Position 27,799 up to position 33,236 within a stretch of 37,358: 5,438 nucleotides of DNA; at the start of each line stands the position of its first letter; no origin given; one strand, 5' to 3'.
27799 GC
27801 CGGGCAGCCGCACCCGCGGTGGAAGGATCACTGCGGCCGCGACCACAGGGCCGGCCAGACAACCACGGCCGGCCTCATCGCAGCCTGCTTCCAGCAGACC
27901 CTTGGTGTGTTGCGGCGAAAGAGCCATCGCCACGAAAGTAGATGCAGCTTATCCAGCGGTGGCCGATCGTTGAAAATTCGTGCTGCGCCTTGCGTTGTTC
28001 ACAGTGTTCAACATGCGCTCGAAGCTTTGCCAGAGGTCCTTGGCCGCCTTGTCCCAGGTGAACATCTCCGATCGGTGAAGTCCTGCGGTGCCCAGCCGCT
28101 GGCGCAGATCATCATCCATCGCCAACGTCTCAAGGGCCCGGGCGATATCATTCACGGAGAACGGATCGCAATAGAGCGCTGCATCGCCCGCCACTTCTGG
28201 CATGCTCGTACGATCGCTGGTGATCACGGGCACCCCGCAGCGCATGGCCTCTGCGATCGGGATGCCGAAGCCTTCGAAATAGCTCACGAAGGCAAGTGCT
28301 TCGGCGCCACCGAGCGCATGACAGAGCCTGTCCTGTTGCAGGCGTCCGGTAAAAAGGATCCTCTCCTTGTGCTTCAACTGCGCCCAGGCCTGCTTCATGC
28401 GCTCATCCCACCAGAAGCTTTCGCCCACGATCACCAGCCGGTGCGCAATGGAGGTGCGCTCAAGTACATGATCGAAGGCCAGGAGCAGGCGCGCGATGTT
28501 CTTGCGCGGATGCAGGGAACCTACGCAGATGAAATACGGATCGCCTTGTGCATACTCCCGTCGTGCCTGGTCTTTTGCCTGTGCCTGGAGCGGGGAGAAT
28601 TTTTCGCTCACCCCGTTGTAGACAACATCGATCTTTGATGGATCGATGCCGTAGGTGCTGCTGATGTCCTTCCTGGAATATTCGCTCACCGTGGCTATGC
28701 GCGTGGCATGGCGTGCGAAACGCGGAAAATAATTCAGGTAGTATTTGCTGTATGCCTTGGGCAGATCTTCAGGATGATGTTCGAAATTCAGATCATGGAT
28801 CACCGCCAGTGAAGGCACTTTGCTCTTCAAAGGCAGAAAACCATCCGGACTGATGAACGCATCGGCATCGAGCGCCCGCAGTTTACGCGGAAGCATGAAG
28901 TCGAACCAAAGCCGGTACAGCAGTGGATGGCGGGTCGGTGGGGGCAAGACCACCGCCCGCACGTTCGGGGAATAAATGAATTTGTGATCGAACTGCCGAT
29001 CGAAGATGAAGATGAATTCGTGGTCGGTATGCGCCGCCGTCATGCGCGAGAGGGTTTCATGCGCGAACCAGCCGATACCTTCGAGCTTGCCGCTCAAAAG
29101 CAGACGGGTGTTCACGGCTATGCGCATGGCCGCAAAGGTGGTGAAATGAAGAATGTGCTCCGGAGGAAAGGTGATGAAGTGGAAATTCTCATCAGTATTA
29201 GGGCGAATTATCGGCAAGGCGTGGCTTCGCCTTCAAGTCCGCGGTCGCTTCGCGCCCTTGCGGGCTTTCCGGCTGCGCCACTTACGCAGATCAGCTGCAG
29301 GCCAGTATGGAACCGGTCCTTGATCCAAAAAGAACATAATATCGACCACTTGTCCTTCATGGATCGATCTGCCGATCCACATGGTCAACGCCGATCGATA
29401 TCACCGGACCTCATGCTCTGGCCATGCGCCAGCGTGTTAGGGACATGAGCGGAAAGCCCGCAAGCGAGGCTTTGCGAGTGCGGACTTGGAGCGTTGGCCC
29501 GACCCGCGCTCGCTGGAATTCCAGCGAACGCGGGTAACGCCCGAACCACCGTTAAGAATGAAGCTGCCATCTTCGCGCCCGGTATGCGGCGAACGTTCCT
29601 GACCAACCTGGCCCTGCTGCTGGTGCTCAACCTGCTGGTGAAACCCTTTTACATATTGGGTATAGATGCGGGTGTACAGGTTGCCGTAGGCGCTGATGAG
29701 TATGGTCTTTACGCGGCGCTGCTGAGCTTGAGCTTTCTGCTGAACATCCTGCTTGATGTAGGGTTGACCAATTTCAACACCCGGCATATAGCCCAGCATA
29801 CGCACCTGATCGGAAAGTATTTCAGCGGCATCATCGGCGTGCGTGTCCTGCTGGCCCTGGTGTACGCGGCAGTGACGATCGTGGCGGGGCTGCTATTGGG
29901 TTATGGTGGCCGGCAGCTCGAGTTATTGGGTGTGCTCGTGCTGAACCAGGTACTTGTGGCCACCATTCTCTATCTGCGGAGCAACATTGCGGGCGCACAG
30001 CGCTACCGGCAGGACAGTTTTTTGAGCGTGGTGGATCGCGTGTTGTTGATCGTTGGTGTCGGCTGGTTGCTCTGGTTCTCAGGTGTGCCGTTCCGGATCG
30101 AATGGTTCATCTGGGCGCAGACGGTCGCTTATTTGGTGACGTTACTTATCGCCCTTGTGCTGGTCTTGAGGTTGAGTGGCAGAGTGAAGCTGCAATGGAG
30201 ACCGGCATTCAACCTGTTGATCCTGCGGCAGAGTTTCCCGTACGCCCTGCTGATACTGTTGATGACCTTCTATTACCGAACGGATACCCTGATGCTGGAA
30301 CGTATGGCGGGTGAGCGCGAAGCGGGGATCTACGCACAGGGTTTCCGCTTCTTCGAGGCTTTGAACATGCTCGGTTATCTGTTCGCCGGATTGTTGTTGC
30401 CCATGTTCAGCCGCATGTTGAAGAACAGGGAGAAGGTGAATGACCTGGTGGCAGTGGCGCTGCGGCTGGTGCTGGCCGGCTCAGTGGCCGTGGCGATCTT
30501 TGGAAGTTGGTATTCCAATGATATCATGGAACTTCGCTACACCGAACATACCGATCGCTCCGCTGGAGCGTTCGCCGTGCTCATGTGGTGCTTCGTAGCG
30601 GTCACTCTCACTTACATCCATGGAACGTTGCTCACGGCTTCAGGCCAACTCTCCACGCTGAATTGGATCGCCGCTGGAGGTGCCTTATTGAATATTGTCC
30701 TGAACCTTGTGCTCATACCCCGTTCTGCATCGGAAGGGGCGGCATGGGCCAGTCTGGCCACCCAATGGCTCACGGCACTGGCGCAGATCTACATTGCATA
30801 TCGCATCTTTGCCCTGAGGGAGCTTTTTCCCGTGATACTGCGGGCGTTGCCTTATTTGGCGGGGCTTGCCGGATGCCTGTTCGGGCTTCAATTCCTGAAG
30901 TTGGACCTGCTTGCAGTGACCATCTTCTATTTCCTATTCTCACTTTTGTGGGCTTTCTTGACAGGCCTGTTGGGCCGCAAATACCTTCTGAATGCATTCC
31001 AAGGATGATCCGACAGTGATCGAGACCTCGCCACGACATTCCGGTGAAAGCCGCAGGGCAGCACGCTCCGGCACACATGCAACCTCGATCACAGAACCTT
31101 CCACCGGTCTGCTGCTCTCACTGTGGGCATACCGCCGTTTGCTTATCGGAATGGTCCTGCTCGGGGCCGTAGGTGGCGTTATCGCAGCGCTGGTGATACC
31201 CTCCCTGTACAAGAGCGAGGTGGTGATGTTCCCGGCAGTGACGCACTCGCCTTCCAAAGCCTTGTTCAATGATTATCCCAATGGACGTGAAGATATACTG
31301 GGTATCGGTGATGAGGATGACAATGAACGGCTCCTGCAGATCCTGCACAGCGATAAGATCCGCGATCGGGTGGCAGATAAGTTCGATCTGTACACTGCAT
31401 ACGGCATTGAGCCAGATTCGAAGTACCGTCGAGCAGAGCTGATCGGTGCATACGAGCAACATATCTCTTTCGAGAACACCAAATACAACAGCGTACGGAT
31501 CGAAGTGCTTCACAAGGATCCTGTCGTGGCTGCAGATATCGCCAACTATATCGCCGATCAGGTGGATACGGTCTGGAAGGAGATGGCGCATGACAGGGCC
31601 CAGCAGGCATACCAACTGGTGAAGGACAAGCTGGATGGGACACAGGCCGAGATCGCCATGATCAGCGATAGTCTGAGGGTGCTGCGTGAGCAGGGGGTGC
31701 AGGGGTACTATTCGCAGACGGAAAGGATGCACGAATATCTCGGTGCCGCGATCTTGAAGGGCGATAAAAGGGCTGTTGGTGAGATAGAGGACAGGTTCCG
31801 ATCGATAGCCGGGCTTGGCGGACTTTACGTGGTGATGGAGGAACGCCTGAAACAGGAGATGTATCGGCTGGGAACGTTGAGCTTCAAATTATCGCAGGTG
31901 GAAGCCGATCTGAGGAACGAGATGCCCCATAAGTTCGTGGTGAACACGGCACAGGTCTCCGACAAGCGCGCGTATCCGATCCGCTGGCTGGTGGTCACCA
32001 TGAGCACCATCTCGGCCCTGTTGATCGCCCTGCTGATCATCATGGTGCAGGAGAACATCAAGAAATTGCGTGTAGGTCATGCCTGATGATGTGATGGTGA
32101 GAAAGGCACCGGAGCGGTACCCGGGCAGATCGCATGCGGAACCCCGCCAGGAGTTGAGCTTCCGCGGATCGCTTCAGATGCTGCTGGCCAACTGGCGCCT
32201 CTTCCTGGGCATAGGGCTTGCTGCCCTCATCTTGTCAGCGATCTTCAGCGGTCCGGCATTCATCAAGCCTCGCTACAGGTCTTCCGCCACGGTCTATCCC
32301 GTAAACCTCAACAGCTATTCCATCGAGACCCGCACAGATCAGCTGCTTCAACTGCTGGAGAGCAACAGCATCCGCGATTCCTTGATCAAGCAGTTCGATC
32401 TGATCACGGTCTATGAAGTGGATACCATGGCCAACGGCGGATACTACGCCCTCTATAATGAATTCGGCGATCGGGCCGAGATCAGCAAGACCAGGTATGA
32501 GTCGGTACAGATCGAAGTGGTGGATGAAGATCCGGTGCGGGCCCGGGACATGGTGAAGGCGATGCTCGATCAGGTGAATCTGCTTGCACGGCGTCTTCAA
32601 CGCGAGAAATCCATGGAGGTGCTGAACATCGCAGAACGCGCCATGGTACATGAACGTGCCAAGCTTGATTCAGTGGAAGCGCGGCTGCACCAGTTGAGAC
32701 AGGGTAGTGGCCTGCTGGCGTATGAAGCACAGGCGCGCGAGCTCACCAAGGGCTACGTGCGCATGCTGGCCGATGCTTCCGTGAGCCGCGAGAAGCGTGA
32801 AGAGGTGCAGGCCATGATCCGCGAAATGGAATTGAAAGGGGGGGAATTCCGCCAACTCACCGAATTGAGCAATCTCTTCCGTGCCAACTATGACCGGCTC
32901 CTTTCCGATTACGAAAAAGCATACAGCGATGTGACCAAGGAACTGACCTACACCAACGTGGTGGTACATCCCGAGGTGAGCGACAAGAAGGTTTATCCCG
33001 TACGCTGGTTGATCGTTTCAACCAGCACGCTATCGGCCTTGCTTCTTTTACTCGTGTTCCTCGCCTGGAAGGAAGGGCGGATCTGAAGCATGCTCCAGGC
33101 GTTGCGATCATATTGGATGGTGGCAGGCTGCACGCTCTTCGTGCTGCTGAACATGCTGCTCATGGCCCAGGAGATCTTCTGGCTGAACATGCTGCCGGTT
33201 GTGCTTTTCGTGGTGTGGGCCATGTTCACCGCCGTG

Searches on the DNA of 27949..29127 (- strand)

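Call 49: search_with_rna_model(model_id=R1, sources=[L120, L121, L122, L123, L124, L125], max_evalue=1, filters=off)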
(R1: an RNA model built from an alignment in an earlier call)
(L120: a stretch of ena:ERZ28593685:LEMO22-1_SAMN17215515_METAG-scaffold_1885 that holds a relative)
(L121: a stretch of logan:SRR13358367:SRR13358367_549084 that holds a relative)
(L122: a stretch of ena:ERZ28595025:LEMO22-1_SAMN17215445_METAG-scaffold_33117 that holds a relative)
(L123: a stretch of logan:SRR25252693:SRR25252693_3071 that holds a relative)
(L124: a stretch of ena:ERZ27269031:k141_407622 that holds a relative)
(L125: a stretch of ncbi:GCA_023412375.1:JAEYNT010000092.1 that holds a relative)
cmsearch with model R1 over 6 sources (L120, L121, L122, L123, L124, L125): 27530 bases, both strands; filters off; matches with E-value up to 1: 11.
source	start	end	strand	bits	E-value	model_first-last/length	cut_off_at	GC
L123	2824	2954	-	86.6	5.8e-20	1-104/104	no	0.6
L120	1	77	-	54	9.4e-12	9-93/104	no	0.69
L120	228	319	+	50.8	6.1e-11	1-104/104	no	0.66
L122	117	208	+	50.8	6.1e-11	1-104/104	no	0.66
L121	2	92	+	32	3.2e-06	5-97/104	no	0.65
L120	4093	4238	+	15.7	0.041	1-104/104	no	0.51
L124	5673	5760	-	12.9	0.21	1-104/104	no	0.64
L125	4023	4110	-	12.9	0.21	1-104/104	no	0.64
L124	5038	5128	-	10.7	0.77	1-104/104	no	0.58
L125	3388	3478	-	10.7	0.77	1-104/104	no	0.58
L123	2880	2976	+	10.6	0.82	1-104/104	no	0.61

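Call 58: search_with_rna_model(model_id=R1, sources=[L126, L127], max_evalue=0.1, filters=off)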
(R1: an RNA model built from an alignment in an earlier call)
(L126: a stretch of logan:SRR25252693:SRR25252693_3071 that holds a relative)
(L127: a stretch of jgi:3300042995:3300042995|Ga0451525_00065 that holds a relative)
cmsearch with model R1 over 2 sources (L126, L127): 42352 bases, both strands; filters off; matches with E-value up to 0.1: 2.
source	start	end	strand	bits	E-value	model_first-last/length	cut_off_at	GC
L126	9824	9954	-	86.6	8.9e-20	1-104/104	no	0.6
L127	9824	9954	-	86.6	8.9e-20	1-104/104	no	0.6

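Call 62: search_with_rna_model(model_id=R1, sources=[L128, L129, L130], max_evalue=0.1, filters=off)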
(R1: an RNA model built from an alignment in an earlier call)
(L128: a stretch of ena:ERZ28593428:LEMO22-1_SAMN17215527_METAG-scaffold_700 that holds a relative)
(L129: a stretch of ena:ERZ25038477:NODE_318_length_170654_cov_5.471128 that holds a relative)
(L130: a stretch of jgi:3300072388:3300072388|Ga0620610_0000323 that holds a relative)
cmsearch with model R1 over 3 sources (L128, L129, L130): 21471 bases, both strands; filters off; matches with E-value up to 0.1: 1.
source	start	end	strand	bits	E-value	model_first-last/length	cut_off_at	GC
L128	2783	2934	-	15.7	0.033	1-104/104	no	0.68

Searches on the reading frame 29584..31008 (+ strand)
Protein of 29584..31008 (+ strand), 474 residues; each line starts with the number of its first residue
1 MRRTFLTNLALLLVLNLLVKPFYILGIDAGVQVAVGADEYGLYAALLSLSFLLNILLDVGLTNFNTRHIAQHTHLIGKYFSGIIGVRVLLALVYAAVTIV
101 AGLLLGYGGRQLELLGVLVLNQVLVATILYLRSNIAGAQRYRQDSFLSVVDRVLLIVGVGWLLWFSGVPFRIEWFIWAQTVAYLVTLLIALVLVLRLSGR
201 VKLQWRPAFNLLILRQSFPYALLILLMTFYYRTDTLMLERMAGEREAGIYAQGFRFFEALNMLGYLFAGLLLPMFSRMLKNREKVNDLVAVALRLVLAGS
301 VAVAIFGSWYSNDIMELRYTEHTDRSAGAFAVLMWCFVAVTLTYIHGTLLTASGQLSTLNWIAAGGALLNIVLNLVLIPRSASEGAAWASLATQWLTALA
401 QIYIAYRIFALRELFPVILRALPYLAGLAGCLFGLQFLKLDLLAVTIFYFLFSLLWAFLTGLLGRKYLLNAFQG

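Call 13: search_protein_families(library=pfam, proteins=[window:29584-31008:+])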
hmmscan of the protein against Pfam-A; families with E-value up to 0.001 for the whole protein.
window:29584-31008:+ (474 aa): 2 families
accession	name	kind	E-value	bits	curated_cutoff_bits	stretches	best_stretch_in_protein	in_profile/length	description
PF01943.22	Polysacc_synt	-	2.6e-14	53.8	28.2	1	33-278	28-273/274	Polysaccharide biosynthesis protein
PF13440.11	Polysacc_synt_3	-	1.2e-10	41.6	23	1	37-321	8-286/293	Polysaccharide biosynthesis protein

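Call 16: find_encoding_contigs(protein=window:29584-31008:+, flank=3000, max_places=10)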
Protein window:29584-31008:+ (474 aa): no gene with exactly this product is on record in the collection.

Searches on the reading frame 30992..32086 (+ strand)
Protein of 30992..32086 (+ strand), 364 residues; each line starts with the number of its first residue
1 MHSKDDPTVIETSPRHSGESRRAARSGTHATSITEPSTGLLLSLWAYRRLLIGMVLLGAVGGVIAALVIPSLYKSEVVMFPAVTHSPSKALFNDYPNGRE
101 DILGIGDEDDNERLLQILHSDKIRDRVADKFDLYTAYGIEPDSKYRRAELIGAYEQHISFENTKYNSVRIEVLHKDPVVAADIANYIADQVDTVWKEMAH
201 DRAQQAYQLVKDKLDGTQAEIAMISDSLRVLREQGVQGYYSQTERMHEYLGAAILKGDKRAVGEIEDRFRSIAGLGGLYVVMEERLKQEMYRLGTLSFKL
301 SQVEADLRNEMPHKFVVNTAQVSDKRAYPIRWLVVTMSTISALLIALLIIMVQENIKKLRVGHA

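Call 13: search_protein_families(library=pfam, proteins=[window:30992-32086:+])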
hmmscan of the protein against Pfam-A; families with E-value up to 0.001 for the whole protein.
window:30992-32086:+ (364 aa): 1 family
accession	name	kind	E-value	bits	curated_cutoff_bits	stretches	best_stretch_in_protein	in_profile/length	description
PF02706.20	Wzz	-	0.00023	21.9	25.5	0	40-130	8-90/91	Chain length determinant protein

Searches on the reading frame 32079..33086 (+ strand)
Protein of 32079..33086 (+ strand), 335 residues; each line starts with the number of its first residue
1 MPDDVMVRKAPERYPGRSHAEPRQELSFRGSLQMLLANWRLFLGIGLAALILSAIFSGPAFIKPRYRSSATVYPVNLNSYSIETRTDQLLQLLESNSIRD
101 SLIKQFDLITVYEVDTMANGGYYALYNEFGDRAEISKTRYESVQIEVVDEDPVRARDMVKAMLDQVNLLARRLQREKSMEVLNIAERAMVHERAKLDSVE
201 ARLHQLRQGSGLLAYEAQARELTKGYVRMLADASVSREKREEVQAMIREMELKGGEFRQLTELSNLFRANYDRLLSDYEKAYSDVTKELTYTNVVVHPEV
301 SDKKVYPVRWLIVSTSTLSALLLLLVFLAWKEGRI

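Call 13: search_protein_families(library=pfam, proteins=[window:32079-33086:+])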
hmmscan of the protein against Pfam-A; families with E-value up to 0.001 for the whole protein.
window:32079-33086:+ (335 aa): 1 family
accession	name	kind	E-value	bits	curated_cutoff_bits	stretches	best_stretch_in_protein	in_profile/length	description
PF02706.20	Wzz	-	3.6e-05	24.4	25.5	1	25-97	2-82/91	Chain length determinant protein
